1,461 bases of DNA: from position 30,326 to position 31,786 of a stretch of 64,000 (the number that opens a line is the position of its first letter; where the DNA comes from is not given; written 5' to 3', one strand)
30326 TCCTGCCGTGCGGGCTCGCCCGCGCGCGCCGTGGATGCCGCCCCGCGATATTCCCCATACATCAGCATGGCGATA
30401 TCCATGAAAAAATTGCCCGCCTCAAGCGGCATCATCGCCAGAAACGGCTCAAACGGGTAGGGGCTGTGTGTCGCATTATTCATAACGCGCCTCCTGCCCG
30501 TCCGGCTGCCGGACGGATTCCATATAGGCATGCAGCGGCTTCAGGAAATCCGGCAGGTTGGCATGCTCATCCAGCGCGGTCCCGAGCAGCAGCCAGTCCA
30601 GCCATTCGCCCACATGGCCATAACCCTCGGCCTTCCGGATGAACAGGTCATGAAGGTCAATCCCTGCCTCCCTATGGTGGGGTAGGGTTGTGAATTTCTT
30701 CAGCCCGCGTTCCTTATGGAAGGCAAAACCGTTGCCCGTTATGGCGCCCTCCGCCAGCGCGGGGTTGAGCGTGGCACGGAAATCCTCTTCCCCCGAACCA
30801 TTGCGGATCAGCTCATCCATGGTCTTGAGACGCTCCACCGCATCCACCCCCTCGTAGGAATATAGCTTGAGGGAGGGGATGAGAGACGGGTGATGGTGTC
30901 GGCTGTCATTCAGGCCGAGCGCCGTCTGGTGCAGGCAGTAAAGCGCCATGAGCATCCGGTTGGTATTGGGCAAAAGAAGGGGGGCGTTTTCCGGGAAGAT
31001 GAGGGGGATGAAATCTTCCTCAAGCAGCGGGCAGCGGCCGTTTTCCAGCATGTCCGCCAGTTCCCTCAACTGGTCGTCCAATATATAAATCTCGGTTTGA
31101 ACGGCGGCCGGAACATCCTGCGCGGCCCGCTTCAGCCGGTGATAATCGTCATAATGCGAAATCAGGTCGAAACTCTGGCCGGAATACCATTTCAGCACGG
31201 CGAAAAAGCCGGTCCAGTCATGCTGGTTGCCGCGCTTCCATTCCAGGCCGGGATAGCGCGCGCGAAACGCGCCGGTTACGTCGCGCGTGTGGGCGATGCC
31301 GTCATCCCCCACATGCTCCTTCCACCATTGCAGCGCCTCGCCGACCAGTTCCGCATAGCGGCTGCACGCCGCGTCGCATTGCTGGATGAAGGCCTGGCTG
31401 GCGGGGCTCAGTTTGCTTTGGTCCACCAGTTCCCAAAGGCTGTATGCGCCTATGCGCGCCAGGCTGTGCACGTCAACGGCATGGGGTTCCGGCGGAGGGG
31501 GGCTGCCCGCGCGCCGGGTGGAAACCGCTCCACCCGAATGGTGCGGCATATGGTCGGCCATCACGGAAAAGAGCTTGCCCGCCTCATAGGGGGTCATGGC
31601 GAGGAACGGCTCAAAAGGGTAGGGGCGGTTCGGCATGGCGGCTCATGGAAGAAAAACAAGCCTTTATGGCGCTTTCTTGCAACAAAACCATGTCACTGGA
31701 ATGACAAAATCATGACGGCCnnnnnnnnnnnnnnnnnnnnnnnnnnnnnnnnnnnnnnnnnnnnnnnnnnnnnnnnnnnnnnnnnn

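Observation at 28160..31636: Three translationally coupled paralogues of an unknown 4-Cys protein family inserted inside the fabD-fabG-acpP-fabF operon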

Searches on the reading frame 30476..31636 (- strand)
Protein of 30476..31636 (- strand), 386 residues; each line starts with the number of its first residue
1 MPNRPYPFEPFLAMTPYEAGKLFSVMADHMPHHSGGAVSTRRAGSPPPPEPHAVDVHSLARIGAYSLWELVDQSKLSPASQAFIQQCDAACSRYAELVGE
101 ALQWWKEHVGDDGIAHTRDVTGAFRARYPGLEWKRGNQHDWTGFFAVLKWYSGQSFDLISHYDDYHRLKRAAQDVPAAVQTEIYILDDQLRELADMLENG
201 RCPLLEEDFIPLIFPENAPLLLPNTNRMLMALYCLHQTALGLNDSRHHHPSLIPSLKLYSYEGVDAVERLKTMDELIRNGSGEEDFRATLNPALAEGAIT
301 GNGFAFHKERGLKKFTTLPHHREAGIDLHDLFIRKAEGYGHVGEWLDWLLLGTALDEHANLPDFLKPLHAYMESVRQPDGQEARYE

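Call 3: search_protein_families(library=pfam, proteins=[window:30476-31636:-], max_evalue=1)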
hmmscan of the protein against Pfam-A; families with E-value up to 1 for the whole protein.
window:30476-31636:- (386 aa): 1 family
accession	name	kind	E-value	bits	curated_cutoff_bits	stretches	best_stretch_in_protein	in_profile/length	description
PF02438.21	Adeno_100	-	0.32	9.6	25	1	199-237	412-450/593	Late 100kD protein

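Call 4: search_protein_families(library=ncbifam, proteins=[window:30476-31636:-], max_evalue=1)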
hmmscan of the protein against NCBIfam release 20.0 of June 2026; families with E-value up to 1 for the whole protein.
window:30476-31636:- (386 aa): 0 families

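Call 6: find_homologous_proteins(query=window:30476-31636:-)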
Query window:30476-31636:- (386 aa): 4 proteins with E <= 0.001 among 3952 candidates.
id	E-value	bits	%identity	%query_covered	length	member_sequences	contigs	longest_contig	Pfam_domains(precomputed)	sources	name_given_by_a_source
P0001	2.5e-269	911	100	100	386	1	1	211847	-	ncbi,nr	ncbi:hypothetical protein GC177_02830 [bacterium]|nr:hypothetical protein [bacterium]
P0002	3.9e-180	617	70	99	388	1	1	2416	-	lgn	-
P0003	5.5e-115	403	50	99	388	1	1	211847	-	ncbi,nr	ncbi:hypothetical protein GC177_02825 [bacterium]|nr:hypothetical protein [bacterium]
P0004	1.5e-82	296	43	97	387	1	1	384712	-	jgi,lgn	jgi:hypothetical protein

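Call 7: search_protein_families(library=padloc, proteins=[window:30476-31636:-], max_evalue=1)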
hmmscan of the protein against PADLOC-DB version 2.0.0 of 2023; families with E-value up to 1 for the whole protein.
window:30476-31636:- (386 aa): 0 families

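Call 8: search_protein_families(library=phrogs, proteins=[window:30476-31636:-], max_evalue=1)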
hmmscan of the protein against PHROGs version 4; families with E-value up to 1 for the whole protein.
window:30476-31636:- (386 aa): 0 families

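Call 9: search_solved_structures(query=A1, max_evalue=10)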
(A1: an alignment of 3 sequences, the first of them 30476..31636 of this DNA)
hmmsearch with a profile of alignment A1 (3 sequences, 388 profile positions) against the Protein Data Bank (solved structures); distinct sequences matched with E-value up to 10: 1.
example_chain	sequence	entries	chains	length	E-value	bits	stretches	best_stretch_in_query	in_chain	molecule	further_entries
7epq_A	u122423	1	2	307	0.22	13.7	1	264-343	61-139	Putative exopolyphosphatase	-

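Call 11: find_encoding_contigs(protein=P0004, flank=10000)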
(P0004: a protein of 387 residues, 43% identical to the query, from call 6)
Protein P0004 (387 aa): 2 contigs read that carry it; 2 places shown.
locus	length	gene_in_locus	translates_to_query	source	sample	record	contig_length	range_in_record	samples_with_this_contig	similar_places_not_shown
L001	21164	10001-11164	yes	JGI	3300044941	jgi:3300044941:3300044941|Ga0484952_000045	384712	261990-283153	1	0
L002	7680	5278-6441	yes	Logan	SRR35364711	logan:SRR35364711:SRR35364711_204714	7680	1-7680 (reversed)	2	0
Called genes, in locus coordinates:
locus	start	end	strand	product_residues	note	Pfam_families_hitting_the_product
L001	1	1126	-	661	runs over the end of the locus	PF05170:AsmA, PF05359:DUF748, PF05170:AsmA, PF13116:YhdP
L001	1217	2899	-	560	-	PF02776:TPP_enzyme_N, PF02552:CO_dh (faint), PF00205:TPP_enzyme_M, PF02775:TPP_enzyme_C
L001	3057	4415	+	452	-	PF03447:NAD_binding_3, PF00742:Homoserine_dh, PF01842:ACT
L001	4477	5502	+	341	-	PF03320:FBPase_glpX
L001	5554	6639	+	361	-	-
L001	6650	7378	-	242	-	PF04519:Bactofilin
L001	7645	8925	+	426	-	PF06850:PHB_depo_C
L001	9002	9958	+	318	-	PF00698:Acyl_transf_1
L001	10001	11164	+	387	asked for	-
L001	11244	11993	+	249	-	PF00106:adh_short, PF08659:KR, PF13561:adh_short_C2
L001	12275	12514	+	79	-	PF00550:PP-binding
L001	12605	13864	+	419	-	PF00109:ketoacyl-synt, PF02801:Ketoacyl-synt_C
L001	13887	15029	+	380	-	PF02618:YceG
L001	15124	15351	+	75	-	PF04014:MazE_antitoxin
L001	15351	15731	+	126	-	PF02661:Fic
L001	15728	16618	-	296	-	PF00763:THF_DHG_CYH, PF02882:THF_DHG_CYH_C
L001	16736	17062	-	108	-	PF01627:Hpt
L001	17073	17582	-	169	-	PF00293:NUDIX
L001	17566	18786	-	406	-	PF04748:Polysacc_deac_2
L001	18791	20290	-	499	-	PF22694:CtpB_N-like, PF00595:PDZ, PF13180:PDZ_2, PF17820:PDZ_6, PF03572:Peptidase_S41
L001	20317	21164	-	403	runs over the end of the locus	PF16331:TolA_bind_tri (weak), PF01551:Peptidase_M23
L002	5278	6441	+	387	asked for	-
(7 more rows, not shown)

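Call 12: find_encoding_contigs(protein=P0002, flank=10000)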
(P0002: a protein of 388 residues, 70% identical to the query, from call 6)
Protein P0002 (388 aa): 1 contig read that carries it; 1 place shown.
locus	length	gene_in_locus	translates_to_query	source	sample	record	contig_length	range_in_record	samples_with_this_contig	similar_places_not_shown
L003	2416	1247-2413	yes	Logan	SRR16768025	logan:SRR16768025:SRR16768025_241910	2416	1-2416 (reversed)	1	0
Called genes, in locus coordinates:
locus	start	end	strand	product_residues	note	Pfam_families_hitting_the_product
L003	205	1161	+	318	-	PF00698:Acyl_transf_1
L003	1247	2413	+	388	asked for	-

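Call 21: find_related_loci(query=A2, collection=genome_contigs, flank=10000)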
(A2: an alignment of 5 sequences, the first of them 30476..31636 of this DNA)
Query A2 (386 aa) in genome_contigs; peptide patterns used: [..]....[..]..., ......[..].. (x = any residue, [..] = any of these).
16 stretches matched a pattern, but none encodes a relative of the query by tblastn (E <= 1e-3).

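Call 22: find_related_loci(query=A2, collection=metagenome_contigs, flank=10000)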
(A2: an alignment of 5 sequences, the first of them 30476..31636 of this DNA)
Query A2 (386 aa) in metagenome_contigs; peptide patterns used: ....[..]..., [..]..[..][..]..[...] (x = any residue, [..] = any of these).
295 stretches matched a pattern, but none encodes a relative of the query by tblastn (E <= 1e-3).

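Call 30: predict_structure(alignment_id=A2)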
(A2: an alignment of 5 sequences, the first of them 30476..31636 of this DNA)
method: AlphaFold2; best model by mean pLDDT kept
length: 386 residues; sequences in the alignment: 5
mean_pLDDT: 63.4   pTM: 0.59
mean pLDDT of the five models: 63.4, 58.8, 57.9, 56.8, 41.2
residues with pLDDT >= 90: 84; 70-90: 89; 50-70: 51; < 50: 162
segments of 3 or more residues with pLDDT < 50: 1-15, 20-59, 135-138, 262-264, 288-312, 314-316, 318-386
pLDDT, mean of each block of 10 residues (from residue 1): 30 47 42 33 33 41 67 92 93 92 92 85 85 56 84 90 91 94 94 88 90 74 83 76 69 77 55 67 52 37 42 47 42 34 38 38 41 36 28
secondary structure, 60 per line:
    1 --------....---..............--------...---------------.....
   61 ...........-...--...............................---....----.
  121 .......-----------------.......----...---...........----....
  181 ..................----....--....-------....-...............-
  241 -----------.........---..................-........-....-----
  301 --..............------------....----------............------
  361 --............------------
elements in order: H9-12 H16-29 H56-70 H78-108 H112-115 H120-127 H145-151 H162-172 H177-198 H203-206 E209-212 E220-223 H225-239 H252-260 H264-281 H283-290 H292-295 H303-316 H329-332 H343-354 H363-374

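Call 35: search_protein_representatives(alignment_id=A2)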
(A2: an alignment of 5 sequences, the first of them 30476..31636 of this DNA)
Query: 5 sequences, 388 profile positions. Proteins with E-value up to 0.001 (for the whole library): 3; up to 1e-10: 3; up to 1e-30: 3. The best 3 are listed.
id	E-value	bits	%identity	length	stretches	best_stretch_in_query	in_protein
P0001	2.9e-200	681.8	-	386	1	5-388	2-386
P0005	1.2e-187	640.3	-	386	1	1-387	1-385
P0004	8.4e-180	614.4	-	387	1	1-387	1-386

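Call 38: list_cluster_members(proteins=[P0001, P0003, P0005, P0004, P0002])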
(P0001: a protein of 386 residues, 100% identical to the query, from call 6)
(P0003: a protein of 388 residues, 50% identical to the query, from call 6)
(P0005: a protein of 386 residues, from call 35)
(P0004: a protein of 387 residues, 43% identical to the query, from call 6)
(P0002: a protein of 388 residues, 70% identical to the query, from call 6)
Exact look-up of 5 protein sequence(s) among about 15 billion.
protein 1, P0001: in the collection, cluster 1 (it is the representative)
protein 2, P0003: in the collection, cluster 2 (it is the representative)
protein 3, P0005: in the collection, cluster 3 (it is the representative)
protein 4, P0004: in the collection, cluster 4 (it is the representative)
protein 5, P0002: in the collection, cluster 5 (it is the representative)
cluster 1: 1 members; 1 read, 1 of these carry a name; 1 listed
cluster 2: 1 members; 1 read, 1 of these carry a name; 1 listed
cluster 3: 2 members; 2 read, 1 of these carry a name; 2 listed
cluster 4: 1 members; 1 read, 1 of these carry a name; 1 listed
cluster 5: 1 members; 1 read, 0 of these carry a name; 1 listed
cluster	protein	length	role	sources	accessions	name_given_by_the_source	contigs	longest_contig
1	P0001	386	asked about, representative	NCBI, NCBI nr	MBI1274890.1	hypothetical protein GC177_02830 [bacterium] | hypothetical protein [bacterium]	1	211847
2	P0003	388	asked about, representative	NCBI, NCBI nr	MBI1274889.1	hypothetical protein GC177_02825 [bacterium] | hypothetical protein [bacterium]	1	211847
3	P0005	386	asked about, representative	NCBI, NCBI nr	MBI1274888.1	hypothetical protein GC177_02820 [bacterium] | hypothetical protein [bacterium]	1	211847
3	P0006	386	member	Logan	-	-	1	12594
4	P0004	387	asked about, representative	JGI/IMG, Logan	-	hypothetical protein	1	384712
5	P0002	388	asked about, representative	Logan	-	-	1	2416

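Call 40: find_encoding_contigs(protein=P0006, flank=10000)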
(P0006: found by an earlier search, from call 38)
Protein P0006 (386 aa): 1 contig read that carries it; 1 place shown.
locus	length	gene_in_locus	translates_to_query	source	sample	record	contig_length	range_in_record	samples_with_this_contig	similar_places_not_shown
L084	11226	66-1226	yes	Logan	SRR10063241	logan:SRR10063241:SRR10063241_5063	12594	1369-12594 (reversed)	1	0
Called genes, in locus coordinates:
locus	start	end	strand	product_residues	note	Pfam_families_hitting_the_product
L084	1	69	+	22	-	?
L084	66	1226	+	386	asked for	-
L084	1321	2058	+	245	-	PF00106:adh_short, PF08659:KR, PF13561:adh_short_C2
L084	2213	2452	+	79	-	PF00550:PP-binding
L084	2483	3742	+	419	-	PF00109:ketoacyl-synt, PF02801:Ketoacyl-synt_C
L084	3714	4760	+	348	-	PF02618:YceG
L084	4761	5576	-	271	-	-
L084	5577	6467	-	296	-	PF00763:THF_DHG_CYH, PF02882:THF_DHG_CYH_C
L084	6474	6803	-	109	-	PF01627:Hpt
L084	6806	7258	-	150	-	PF00293:NUDIX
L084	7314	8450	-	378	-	PF04748:Polysacc_deac_2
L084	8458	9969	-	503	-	PF22694:CtpB_N-like, PF00595:PDZ, PF13180:PDZ_2, PF17820:PDZ_6, PF03572:Peptidase_S41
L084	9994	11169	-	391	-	PF01551:Peptidase_M23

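Call 51: fold_search(model_id=the predicted structure, library=viral)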
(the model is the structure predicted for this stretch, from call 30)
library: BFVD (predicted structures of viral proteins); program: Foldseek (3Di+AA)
matches with E <= 10: 204; with E <= 0.001: 0
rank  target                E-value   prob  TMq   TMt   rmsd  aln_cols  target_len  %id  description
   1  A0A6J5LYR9            2.2e-01  0.10  0.13  0.08  23.4       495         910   10  LT_GEWL domain containing protein [uncultured Caudovirales phage]
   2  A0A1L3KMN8            4.0e-01  0.07  0.11  0.11  25.3       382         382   11  Putative nucleoprotein [Beihai rhabdo-like virus 3]
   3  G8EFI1                4.2e-01  0.11  0.12  0.08  19.7       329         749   13  Nucleoprotein [Cuevavirus lloviuense]
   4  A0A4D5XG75            5.5e-01  0.04  0.10  0.08  28.9       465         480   10  Uncharacterized protein [Pithovirus LCPAC102]
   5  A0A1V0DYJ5            5.7e-01  0.08  0.10  0.10  17.8       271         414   12  (no name in the UniProt tables at hand)
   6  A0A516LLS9            6.2e-01  0.11  0.13  0.17  16.9       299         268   13  (no name in the UniProt tables at hand)
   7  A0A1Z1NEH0            6.5e-01  0.06  0.12  0.09  29.2       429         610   10  Tegument protein G48 [Common bottlenose dolphin gammaherpesvirus 1 strain Sarasota]
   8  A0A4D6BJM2            6.5e-01  0.04  0.10  0.09  25.7       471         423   10  (no name in the UniProt tables at hand)
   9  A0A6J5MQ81            7.1e-01  0.07  0.11  0.09  26.5       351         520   12  Uncharacterized protein [uncultured Caudovirales phage]
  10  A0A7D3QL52            7.1e-01  0.04  0.10  0.10  29.2       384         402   12  ORF48 [Human herpesvirus 8]
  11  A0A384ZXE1            7.8e-01  0.06  0.11  0.07  22.9       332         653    9  Uncharacterized protein [Dickeya phage vB_DsoM_JA29]
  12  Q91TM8                8.5e-01  0.04  0.10  0.07  30.7       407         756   13  mRNA export factor ICP27 homolog [Tupaiid herpesvirus 1 (strain 1)]
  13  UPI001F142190         8.9e-01  0.06  0.12  0.13  25.8       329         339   12  (no name look-up for this kind of identifier)
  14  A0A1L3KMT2            9.7e-01  0.04  0.10  0.10  22.3       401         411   11  Uncharacterized protein [Hubei rhabdo-like virus 3]
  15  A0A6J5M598            1.0e+00  0.05  0.12  0.08  26.6       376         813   13  Uncharacterized protein [uncultured Caudovirales phage]
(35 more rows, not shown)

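Call 57: predict_structure(alignment_id=A3)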
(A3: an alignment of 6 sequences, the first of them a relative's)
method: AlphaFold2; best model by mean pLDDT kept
length: 387 residues; sequences in the alignment: 6
mean_pLDDT: 53.0   pTM: 0.54
mean pLDDT of the five models: 53.0, 50.7, 48.1, 46.7, 46.2
residues with pLDDT >= 90: 8; 70-90: 104; 50-70: 68; < 50: 207
segments of 3 or more residues with pLDDT < 50: 1-66, 141-143, 220-224, 228-230, 248-254, 267-387
pLDDT, mean of each block of 10 residues (from residue 1): 28 33 41 33 29 32 45 77 90 83 85 61 71 70 59 84 70 81 89 84 82 65 48 62 55 51 49 27 28 29 34 41 39 36 34 33 39 37 26
secondary structure, 60 per line:
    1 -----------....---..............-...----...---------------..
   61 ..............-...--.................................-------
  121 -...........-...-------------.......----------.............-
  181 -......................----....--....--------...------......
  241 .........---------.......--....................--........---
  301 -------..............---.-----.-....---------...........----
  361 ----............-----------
elements in order: H12-15 H19-32 H59-73 H81-113 H122-132 H150-156 H167-179 H182-203 H208-211 E214-217 E226-228 H235-249 H259-265 H268-287 H290-297 H308-321 H333-336 H346-356 H365-376
